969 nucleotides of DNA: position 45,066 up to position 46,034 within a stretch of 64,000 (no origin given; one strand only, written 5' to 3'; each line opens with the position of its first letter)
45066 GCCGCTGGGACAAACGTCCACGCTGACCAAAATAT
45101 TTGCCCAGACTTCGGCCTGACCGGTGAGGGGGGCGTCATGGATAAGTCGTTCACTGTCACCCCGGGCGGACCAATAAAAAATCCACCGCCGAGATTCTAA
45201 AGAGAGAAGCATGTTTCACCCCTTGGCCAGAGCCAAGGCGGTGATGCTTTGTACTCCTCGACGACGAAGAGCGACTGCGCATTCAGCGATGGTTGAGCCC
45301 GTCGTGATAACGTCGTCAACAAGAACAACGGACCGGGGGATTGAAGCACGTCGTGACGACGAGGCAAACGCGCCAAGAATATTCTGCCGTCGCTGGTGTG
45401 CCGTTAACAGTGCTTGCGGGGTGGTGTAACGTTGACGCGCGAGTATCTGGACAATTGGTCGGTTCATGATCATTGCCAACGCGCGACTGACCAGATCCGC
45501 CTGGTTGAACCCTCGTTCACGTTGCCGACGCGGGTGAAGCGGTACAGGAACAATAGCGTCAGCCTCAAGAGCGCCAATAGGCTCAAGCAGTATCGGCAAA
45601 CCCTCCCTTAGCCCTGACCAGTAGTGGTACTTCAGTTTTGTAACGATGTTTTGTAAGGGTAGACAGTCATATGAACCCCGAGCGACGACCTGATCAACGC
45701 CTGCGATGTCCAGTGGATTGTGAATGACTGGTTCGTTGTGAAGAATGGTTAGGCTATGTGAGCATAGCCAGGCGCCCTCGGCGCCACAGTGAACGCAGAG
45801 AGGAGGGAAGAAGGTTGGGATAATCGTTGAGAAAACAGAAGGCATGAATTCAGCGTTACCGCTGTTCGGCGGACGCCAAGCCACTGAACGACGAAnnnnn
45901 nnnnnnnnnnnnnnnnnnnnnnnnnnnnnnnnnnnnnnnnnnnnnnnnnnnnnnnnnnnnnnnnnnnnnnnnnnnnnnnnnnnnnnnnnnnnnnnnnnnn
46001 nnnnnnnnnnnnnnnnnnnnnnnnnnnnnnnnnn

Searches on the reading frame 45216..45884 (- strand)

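Call 10: search_protein_families(library=pfam, proteins=[window:45216-45884:-], max_evalue=0.001)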
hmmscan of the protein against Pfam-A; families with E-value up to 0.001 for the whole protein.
window:45216-45884:- (222 aa): 1 family
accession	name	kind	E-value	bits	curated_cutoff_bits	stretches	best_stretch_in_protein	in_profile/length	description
PF00156.33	Pribosyltran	-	3e-06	27.1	26.3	1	151-220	61-124/158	Phosphoribosyl transferase domain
